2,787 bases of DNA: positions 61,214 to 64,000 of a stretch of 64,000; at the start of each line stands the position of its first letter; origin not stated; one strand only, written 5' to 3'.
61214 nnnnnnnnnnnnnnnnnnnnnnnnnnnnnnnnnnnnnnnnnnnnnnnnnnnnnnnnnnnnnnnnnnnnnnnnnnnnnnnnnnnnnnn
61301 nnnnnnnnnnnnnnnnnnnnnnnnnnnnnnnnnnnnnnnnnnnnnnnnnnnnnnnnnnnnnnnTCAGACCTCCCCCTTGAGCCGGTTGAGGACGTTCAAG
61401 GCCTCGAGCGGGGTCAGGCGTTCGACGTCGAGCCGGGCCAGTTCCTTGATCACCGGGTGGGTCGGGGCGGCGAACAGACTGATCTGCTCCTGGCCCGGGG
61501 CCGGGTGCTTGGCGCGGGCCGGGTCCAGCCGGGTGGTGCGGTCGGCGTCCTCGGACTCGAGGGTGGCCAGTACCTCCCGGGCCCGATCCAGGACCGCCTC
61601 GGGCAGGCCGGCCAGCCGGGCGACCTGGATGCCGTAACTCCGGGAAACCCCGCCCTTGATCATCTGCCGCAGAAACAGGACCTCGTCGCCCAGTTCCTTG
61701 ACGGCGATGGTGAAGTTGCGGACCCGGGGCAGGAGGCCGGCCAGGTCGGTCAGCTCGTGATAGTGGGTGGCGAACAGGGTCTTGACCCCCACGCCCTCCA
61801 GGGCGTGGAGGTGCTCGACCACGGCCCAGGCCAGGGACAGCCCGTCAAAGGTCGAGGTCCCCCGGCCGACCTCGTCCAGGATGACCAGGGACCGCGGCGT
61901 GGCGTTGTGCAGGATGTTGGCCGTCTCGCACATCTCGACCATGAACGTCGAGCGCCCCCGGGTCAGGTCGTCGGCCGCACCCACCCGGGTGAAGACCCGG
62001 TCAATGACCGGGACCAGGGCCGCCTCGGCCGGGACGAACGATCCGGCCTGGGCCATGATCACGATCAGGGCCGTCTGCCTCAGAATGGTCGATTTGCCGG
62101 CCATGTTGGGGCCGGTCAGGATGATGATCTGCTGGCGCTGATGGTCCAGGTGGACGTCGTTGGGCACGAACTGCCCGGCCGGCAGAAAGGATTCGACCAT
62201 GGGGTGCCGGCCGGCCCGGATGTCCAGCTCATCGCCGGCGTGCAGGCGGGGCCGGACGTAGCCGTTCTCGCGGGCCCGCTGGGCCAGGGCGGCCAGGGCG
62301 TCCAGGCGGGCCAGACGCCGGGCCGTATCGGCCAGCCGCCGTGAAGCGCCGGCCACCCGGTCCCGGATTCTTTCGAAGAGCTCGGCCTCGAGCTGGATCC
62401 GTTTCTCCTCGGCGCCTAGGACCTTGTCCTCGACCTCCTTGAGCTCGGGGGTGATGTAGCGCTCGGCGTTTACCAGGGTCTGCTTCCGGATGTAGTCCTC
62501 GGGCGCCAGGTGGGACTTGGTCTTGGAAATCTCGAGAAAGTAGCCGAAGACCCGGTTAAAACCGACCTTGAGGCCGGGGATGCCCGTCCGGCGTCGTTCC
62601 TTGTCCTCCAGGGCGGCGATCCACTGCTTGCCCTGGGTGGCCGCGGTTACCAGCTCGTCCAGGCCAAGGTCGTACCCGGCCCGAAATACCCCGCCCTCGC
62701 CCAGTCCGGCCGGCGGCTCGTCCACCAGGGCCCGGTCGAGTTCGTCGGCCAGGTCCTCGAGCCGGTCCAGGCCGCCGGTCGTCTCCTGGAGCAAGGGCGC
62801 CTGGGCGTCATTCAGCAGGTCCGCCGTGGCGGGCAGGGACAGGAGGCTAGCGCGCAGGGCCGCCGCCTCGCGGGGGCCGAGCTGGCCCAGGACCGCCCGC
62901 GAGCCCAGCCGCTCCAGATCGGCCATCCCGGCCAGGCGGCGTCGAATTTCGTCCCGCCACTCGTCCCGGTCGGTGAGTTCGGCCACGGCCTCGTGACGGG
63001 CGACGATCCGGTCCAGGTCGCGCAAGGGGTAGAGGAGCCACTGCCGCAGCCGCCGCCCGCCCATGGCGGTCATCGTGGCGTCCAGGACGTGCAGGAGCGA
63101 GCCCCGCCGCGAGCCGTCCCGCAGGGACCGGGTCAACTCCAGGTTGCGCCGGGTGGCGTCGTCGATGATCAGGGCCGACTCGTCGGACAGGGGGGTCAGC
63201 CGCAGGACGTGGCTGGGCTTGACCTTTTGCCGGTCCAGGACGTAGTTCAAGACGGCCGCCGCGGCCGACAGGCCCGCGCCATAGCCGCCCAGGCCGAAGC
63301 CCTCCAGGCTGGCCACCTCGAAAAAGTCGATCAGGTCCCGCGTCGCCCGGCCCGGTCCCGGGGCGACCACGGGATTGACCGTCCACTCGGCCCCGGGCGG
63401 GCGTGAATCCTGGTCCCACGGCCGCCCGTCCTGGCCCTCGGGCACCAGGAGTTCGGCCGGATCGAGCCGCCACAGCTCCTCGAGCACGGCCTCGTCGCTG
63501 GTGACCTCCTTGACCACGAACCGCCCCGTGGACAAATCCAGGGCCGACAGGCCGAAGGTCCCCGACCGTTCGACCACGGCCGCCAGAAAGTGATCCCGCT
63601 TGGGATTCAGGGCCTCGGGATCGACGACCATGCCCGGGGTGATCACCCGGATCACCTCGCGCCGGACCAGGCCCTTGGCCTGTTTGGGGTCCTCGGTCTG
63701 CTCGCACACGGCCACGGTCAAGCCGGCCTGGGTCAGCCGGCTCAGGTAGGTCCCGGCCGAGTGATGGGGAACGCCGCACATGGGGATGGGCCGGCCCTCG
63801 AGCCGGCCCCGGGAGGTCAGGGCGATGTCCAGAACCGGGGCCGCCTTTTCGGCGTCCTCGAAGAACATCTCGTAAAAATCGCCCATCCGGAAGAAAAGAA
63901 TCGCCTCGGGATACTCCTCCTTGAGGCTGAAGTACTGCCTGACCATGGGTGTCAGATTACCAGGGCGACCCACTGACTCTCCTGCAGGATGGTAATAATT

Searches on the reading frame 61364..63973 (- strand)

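Call 42: search_protein_families(library=pfam, max_evalue=0.00001, proteins=[window:61364-63973:-])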
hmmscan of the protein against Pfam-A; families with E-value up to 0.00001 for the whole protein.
window:61364-63973:- (869 aa): 5 families
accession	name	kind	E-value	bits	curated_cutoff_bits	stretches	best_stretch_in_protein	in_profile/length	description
PF00488.27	MutS_V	-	3.2e-81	272.3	30.2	1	617-806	1-188/188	MutS domain V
PF05192.23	MutS_III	-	2.5e-48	165.4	34.1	1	273-564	1-194/194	MutS domain III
PF01624.25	MutS_I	-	6.5e-42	142.7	20.6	1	8-118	1-111/113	MutS domain I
PF05190.23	MutS_IV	-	2.5e-27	95.4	22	1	433-524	1-92/92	MutS family domain IV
PF05188.22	MutS_II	-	4e-19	69.8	25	1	129-254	2-130/133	MutS domain II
